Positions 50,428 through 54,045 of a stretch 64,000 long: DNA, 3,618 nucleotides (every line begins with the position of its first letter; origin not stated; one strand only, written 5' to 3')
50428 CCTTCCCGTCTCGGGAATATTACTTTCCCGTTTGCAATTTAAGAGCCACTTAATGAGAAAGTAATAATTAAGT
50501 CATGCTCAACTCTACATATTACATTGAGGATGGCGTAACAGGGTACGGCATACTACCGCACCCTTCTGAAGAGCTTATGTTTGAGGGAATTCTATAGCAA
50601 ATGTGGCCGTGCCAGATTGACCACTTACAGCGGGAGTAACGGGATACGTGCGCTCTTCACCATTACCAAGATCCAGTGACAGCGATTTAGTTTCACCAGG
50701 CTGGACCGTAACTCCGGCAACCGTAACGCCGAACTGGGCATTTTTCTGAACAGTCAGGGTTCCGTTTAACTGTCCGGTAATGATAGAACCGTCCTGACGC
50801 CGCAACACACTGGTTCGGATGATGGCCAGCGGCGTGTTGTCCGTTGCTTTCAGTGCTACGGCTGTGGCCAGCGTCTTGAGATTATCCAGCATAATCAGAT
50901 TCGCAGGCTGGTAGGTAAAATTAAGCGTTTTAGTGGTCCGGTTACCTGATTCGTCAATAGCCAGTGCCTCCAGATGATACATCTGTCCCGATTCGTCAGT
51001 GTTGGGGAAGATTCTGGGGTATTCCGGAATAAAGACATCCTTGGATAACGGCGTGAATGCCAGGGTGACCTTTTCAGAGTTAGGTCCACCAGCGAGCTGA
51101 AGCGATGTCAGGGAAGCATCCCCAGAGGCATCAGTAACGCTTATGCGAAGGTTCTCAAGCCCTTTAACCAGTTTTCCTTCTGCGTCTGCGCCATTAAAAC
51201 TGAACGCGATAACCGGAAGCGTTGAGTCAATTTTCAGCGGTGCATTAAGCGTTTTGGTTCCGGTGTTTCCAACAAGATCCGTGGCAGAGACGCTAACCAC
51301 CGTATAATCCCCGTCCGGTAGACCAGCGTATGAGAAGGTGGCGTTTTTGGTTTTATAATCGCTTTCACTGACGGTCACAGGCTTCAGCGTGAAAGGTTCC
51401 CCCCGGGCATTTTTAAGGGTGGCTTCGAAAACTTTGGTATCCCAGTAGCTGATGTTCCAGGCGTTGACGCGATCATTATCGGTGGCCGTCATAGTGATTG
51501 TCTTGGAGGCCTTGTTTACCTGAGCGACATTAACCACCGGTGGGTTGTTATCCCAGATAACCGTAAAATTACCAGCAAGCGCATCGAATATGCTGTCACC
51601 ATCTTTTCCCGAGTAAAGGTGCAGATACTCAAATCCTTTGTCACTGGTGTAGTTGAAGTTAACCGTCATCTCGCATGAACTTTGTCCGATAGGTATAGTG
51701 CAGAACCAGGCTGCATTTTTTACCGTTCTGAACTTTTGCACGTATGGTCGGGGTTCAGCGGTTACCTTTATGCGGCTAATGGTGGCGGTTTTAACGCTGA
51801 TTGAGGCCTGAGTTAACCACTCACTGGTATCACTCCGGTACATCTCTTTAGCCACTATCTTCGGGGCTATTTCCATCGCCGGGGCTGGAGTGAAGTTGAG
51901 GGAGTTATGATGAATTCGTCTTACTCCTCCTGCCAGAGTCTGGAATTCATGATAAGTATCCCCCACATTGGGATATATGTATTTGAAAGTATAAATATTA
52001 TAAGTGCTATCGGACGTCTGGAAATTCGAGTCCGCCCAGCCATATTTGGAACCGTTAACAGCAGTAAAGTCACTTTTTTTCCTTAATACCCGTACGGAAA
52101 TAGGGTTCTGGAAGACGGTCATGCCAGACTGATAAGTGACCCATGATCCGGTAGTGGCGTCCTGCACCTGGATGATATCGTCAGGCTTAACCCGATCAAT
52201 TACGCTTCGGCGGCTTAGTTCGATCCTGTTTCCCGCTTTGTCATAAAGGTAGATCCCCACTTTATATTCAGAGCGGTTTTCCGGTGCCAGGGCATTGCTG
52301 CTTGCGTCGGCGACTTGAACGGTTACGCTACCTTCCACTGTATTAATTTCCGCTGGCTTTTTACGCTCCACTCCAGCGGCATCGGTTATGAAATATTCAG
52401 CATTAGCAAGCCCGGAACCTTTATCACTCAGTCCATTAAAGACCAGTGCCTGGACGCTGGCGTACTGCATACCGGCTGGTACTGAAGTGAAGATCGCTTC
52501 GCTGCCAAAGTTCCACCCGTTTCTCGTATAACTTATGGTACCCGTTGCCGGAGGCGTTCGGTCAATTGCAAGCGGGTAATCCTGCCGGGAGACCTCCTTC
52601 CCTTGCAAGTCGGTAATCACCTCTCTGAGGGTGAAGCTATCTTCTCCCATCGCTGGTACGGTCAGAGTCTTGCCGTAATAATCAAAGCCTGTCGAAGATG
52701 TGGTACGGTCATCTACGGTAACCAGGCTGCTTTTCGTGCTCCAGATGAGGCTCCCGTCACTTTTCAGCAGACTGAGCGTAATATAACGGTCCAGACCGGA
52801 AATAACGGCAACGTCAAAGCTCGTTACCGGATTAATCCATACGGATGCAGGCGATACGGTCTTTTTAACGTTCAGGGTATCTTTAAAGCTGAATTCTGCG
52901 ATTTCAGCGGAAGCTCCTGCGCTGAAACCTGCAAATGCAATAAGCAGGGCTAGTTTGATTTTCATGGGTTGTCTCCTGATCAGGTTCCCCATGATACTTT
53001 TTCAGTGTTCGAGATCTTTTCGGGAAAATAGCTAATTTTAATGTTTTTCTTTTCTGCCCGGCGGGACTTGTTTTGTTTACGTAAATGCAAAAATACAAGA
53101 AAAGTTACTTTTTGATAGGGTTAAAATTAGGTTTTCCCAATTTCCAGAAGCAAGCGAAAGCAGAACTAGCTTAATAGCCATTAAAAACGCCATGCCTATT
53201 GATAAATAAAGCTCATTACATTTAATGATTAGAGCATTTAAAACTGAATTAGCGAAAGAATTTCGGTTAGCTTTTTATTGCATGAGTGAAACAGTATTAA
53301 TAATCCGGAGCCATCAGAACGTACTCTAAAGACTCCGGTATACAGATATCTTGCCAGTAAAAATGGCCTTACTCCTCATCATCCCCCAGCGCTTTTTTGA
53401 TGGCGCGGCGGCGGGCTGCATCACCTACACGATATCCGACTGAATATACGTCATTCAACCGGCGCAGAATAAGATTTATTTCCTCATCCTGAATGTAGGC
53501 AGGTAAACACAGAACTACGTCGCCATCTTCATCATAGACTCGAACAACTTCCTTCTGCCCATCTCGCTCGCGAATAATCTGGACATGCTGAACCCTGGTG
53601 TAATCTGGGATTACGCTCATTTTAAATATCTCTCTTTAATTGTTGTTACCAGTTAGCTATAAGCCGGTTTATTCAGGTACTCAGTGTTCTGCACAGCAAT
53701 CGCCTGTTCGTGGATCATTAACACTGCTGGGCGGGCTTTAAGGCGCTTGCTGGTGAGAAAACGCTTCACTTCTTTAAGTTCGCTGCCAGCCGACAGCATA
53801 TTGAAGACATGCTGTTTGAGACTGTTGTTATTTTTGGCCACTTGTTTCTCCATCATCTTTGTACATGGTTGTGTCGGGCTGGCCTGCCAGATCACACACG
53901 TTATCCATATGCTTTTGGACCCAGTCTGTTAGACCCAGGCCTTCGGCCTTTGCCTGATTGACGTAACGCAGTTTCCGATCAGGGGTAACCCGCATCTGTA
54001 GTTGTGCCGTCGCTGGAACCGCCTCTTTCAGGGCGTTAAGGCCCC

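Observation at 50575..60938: Two paralogous ~805-aa secreted proteins in divergent orientation bracket a 5.5-kb module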

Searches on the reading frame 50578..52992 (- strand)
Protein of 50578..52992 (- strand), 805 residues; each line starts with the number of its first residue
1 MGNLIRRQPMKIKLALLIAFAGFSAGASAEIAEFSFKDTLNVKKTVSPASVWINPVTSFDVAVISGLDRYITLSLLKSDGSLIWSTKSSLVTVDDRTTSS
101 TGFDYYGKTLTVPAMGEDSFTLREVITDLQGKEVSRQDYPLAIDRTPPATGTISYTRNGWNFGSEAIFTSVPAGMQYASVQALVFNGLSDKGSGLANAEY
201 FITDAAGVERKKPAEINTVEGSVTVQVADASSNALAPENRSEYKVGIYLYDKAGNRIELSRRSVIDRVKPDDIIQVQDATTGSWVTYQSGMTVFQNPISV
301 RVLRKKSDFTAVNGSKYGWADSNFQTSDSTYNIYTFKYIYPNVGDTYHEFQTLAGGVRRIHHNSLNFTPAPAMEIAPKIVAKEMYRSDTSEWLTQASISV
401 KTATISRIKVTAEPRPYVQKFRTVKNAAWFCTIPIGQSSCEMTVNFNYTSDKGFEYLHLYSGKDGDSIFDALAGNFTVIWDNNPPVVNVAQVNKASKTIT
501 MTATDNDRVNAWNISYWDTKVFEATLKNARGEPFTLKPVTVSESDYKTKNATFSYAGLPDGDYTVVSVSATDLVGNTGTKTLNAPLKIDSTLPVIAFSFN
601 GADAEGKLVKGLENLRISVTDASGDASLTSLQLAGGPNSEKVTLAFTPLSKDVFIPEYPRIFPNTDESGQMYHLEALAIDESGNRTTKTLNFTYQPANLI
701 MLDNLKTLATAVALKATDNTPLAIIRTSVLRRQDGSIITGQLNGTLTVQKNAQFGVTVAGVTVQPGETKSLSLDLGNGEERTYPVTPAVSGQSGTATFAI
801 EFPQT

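Call 8: profile_search(protein=window:50578-52992:-)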
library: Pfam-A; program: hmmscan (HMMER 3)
A. the first sequence (805 residues): domains with independent E <= 10: 5; with E <= 0.001: 3
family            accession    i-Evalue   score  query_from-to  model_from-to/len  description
Big_3_3           PF13750.12    1.6e-40   138.8     549-705         3-157/157  Bacterial Ig-like domain (group 3)
Big_3_2           PF12245.14      3e-22    79.5     147-266         1-121/122  Bacterial Ig-like domain
DUF4165           PF13752.12      4e-13    49.9      27-145         1-120/121  Domain of unknown function (DUF4165)
SWM_repeat        PF13753.12       0.08    13.6     471-503        35-67/86  Putative flagellar system-associated repeat
Ig_NUP210_4th     PF24991.2        0.87     9.8     238-280         7-49/79  NUP210 forth Ig-like domain

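Call 26: search_protein_families(proteins=[window:50578-52965:-], library=ncbifam, max_evalue=0.01)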
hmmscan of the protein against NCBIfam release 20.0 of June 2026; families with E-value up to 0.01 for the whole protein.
window:50578-52965:- (796 aa): 0 families

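Call 27: search_protein_representatives(protein=window:50578-52965:-)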
Query: 796 residues. Proteins with E-value up to 0.001 (for the whole library): 288; up to 1e-10: 217; up to 1e-30: 126. The best 150 are listed.
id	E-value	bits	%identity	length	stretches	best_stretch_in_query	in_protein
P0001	1.2e-228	777.7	46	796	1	4-795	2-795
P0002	4.4e-151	521.2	38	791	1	10-795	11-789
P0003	1.4e-148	513.0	100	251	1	552-796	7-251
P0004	2.8e-130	452.5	34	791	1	8-795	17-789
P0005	1.9e-109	383.6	34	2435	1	8-785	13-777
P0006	1.0e-107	377.9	34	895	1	2-787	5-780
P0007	1.7e-104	367.2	33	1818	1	4-788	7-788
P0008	4.6e-104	365.8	32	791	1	6-790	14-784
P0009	6.3e-103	362.0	33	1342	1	7-788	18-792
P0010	3.8e-100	352.9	34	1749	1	10-763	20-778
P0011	1.1e-98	348.0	32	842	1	13-794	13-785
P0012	1.5e-98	347.6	96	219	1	625-796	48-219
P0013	1.8e-94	334.1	32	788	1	4-795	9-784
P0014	2.0e-94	333.9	31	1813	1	5-763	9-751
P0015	1.6e-93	330.9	32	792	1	5-795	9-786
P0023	6.0e-85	302.6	34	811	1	11-795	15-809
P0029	1.2e-78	281.8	31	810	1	7-795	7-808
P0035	1.1e-76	275.3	33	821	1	10-795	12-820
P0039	6.1e-72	259.6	30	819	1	8-794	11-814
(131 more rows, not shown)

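Call 45: predict_structure(alignment_id=A1)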
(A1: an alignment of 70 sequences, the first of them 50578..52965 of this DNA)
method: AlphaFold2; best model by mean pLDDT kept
length: 796 residues; sequences in the alignment: 70
mean_pLDDT: 91.9   pTM: 0.78
mean pLDDT of the five models: 91.9, 91.1, 90.9, 90.5, 89.6
residues with pLDDT >= 90: 592; 70-90: 185; 50-70: 13; < 50: 6
segments of 3 or more residues with pLDDT < 50: 13-18
pLDDT, mean of each block of 10 residues (from residue 1): 67 45 94 94 96 91 96 96 85 90 96 93 89 97 89 89 88 94 96 98 94 94 96 98 97 97 97 98 97 98 96 94 97 87 94 94 96 96 92 94 97 93 98 94 93 94 94 96 92 95 89 97 96 91 95 93 96 91 95 94 91 89 91 89 88 77 94 93 90 86 90 87 83 90 92 90 90 92 92 79
secondary structure, 60 per line:
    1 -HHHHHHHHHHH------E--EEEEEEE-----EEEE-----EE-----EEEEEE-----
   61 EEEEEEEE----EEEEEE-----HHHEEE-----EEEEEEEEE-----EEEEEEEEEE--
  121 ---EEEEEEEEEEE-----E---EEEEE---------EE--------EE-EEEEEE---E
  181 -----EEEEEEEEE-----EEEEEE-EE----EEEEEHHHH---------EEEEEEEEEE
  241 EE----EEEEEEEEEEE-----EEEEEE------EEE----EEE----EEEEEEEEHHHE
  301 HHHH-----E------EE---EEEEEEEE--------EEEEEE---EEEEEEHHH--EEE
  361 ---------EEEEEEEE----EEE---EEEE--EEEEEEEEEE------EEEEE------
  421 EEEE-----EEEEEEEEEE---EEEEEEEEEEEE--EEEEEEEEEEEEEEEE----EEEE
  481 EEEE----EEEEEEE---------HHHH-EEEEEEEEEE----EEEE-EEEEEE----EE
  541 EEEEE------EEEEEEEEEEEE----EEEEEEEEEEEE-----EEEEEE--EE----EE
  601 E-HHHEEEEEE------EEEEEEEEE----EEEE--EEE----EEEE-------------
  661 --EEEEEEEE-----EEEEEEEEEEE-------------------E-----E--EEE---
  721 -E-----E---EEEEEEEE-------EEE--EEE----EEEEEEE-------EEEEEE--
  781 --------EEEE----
elements in order (helices of 4 or more, strands of 3 or more residues): H2-12 E22-28 E34-37 E50-55 E61-68 E73-78 E87-89 E95-103 E109-118 E124-134 E144-148 E171-176 E186-194 E200-205 E213-217 H218-221 E231-242 E247-257 E263-268 E275-277 E282-284 E289-296 H301-304 E322-329 E338-343 E347-352 E358-360 E370-377 E382-384 E388-391 E394-403 E410-414 E421-424 E430-439 E443-454 E457-472 E477-484 E489-495 H505-508 E510-519 E524-527 E529-534 E539-545 E552-563 E568-579 E585-590 E599-601 E606-611 E618-626 E631-634 E637-639 E644-647 E663-670 E676-686 E715-717 E732-739 E747-749 E752-754 E759-765 E773-778 E789-792

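Call 56: list_cluster_members(proteins=[P0001, P0002, P0004, P0023, P0029, P0039, P0035, P0005, P0007])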
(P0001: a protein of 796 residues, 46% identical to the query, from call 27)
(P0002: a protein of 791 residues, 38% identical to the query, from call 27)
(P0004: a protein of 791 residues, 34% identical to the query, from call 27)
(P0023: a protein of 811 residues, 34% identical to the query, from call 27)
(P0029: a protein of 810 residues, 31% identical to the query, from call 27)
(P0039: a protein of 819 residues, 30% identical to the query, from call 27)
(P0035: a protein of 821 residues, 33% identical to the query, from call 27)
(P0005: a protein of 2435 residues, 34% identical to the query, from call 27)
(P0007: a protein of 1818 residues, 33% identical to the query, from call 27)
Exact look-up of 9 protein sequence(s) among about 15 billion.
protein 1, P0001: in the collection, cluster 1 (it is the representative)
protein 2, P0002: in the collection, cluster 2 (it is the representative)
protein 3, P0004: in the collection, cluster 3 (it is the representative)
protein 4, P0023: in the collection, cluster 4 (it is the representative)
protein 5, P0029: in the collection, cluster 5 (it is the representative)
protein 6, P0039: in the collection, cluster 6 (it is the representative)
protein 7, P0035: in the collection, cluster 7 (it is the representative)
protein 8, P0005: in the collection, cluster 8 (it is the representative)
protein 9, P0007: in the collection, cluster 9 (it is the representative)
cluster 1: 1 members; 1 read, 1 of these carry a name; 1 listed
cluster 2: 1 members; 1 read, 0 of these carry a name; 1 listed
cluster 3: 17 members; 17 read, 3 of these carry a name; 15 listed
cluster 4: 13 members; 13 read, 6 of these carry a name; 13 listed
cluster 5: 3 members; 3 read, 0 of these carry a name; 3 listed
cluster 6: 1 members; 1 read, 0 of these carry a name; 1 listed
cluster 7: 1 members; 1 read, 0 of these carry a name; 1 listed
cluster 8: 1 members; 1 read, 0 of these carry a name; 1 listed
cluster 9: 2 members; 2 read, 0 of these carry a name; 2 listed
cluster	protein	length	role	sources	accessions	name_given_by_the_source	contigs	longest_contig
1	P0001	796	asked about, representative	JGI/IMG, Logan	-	hypothetical protein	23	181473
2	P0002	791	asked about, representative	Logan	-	-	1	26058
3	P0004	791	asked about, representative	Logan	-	-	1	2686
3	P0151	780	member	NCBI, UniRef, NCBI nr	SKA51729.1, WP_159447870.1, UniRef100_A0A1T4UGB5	Ig-like domain-containing protein [Photobacterium toruni] | DUF4165 domain-containing protein n=1 Tax=Photobacterium toruni TaxID=1935446 ...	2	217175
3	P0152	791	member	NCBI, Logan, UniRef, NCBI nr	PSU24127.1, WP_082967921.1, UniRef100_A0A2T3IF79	DUF4165 domain-containing protein [Photobacterium aquimaris] | DUF4165 domain-containing protein n=1 Tax=Photobacterium aquimaris TaxID=512643 ... | Ig-like domain-containing protein [Photobacterium aquimaris]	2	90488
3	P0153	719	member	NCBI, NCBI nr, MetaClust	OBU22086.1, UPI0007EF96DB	hypothetical protein AYY20_12920 [Photobacterium aquimaris] | status=active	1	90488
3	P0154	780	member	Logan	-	-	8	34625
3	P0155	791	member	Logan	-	-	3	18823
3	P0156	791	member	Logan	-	-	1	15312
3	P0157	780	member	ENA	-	-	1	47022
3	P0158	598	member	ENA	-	-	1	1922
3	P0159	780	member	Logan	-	-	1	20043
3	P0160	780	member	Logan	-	-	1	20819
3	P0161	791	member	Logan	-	-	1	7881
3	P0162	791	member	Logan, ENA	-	-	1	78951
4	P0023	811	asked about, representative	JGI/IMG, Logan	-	hypothetical protein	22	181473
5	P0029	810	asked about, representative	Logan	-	-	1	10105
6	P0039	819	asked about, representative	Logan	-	-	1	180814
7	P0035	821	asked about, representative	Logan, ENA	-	-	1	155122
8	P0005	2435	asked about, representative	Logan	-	-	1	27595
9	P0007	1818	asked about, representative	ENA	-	-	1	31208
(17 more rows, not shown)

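Call 57: find_encoding_contigs(protein=P0001, flank=10000, max_places=3)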
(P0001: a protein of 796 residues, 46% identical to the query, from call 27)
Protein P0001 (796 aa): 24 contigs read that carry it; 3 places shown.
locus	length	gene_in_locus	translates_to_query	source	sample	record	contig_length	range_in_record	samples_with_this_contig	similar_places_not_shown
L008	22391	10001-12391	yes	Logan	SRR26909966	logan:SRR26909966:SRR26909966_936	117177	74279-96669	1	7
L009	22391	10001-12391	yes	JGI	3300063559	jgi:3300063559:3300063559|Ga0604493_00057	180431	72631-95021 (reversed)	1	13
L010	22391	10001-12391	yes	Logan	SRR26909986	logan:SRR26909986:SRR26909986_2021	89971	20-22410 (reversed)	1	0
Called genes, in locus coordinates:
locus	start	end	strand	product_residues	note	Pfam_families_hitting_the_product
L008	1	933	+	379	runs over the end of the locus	-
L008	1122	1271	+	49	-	-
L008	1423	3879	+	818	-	PF13752:DUF4165, PF19077:Big_13 (faint), PF12245:Big_3_2, PF13750:Big_3_3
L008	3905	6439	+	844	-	PF13752:DUF4165, PF19077:Big_13 (faint), PF12245:Big_3_2, PF13750:Big_3_3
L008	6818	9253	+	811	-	PF13752:DUF4165, PF19077:Big_13 (faint), PF12245:Big_3_2, PF13750:Big_3_3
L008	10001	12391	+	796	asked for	PF13752:DUF4165, PF19077:Big_13 (faint), PF12245:Big_3_2, PF13750:Big_3_3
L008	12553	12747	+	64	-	-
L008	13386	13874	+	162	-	-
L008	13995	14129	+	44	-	-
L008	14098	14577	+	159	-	-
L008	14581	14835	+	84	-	-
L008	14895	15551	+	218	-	-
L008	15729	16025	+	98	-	PF05015:HigB-like_toxin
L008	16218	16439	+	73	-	-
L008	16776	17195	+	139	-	-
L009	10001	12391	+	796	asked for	PF13752:DUF4165, PF19077:Big_13 (faint), PF12245:Big_3_2, PF13750:Big_3_3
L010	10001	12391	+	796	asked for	PF13752:DUF4165, PF19077:Big_13 (faint), PF12245:Big_3_2, PF13750:Big_3_3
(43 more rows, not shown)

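Call 63: find_encoding_contigs(protein=P0002, flank=10000, max_places=1)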
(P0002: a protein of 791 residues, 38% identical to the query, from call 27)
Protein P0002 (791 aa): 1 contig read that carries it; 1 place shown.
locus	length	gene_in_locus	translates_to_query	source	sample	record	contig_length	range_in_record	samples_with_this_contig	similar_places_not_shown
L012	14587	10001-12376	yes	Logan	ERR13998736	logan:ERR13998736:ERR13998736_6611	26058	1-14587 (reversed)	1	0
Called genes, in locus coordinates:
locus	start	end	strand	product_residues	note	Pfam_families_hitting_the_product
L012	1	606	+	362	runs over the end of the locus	PF17762:HTH_ParB (weak)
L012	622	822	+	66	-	-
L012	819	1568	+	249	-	-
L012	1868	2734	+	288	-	-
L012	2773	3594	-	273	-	PF02086:MethyltransfD12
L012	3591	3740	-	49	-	-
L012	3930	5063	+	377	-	PF17762:HTH_ParB (weak)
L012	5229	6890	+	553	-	PF13708:DUF4942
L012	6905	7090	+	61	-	-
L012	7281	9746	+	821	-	PF13752:DUF4165, PF12245:Big_3_2, PF19077:Big_13 (faint), PF13750:Big_3_3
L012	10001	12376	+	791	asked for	PF13752:DUF4165, PF12245:Big_3_2, PF19077:Big_13 (faint), PF13750:Big_3_3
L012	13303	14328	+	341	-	PF21205:Rep3_C (faint), PF01051:Rep3_N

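Call 77: search_protein_families(proteins=[window:50578-52965:-], library=padloc, max_evalue=0.001)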
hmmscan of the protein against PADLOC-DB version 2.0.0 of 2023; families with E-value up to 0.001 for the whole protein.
window:50578-52965:- (796 aa): 0 families

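Call 81: profile_search(alignment_id=A1)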
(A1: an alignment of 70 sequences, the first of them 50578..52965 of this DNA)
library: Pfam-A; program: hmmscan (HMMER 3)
A. the first sequence (796 residues): domains with independent E <= 10: 5; with E <= 0.001: 3
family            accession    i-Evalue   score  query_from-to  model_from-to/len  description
Big_3_3           PF13750.12    1.6e-40   138.8     540-696         3-157/157  Bacterial Ig-like domain (group 3)
Big_3_2           PF12245.14      3e-22    79.5     138-257         1-121/122  Bacterial Ig-like domain
DUF4165           PF13752.12      4e-13    49.9      18-136         1-120/121  Domain of unknown function (DUF4165)
SWM_repeat        PF13753.12      0.079    13.6     462-494        35-67/86  Putative flagellar system-associated repeat
Ig_NUP210_4th     PF24991.2        0.88     9.7     229-271         7-49/79  NUP210 forth Ig-like domain
B. every sequence of the alignment scanned on its own (70 sequences): families by number of members that match
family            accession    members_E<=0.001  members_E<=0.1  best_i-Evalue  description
Big_3_3           PF13750.12                70              70        1.7e-65  Bacterial Ig-like domain (group 3)
DUF4165           PF13752.12                69              70        8.0e-42  Domain of unknown function (DUF4165)
Big_3_2           PF12245.14                66              68        1.9e-38  Bacterial Ig-like domain
Big_13            PF19077.6                  2              18        3.1e-04  Bacterial Ig-like domain
Y_Y_Y             PF07495.19                 0               6        2.9e-03  Y_Y_Y domain
Glyco_hydro_30C   PF17189.10                 0               1        6.1e-03  Glycosyl hydrolase family 30 beta sandwich domain
Cadherin          PF00028.23                 0               1        6.8e-03  Cadherin domain
Shr-like_HID      PF07550.17                 0               1        1.2e-02  Heme-binding protein Shr-like, Hb-interacting domain
DUF4625           PF15418.12                 0               1        1.3e-02  Domain of unknown function (DUF4625)
Big_9             PF17963.7                  0               1        1.3e-02  Bacterial Ig domain
Wzt_C             PF14524.12                 0               1        1.3e-02  Wzt C-terminal domain
DUF4859           PF16151.10                 0               1        2.0e-02  Domain of unknown function (DUF4859)
He_PIG            PF05345.18                 0               1        2.2e-02  Putative Ig domain
K319L-like_PKD    PF22352.2                  0               1        2.5e-02  K319L-like, PKD domain
MtxA_IG-like      PF22433.2                  0               1        5.8e-02  Magnetotaxis protein MtxA, Immunoglobulin-like domain
Enolase_C         PF00113.28                 0               1        6.0e-02  Enolase, C-terminal TIM barrel domain
Prot_ATP_ID_OB_C  PF16450.11                 0               1        6.0e-02  Proteasomal ATPase OB C-terminal domain
Ig_J              PF24421.1                  0               1        6.3e-02  Tip attachment protein J, Ig-like domain
DUF5001           PF16392.11                 0               1        6.6e-02  Ig-like domain
SWM_repeat        PF13753.12                 0               1        7.9e-02  Putative flagellar system-associated repeat
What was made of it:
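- On RSP2-type plasmid Big proteins (DUF4165 / Big_3_2 / Big_3_3): The architecture is found in 66-70 of 70 family members (call 81).
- In the 70-member alignment, 70, 69 and 66 members match Big_3_3, DUF4165 and Big_3_2 (call 81).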

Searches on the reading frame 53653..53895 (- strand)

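Call 24: search_protein_families(proteins=[window:53653-53895:-], library=ncbifam, max_evalue=0.01)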
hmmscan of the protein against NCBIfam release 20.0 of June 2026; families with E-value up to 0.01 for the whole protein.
window:53653-53895:- (80 aa): 0 families

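Call 25: search_protein_families(proteins=[window:53653-53895:-], library=phrogs, max_evalue=0.01)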
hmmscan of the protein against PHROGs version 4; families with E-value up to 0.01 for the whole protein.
window:53653-53895:- (80 aa): 1 family
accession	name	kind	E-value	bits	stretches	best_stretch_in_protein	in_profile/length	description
phrog_3345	-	unknown function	0.0027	18.7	1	20-68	2-50/59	-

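Call 77: search_protein_families(proteins=[window:53653-53895:-], library=padloc, max_evalue=0.001)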
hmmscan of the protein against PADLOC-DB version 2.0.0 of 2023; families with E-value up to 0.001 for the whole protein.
window:53653-53895:- (80 aa): 0 families
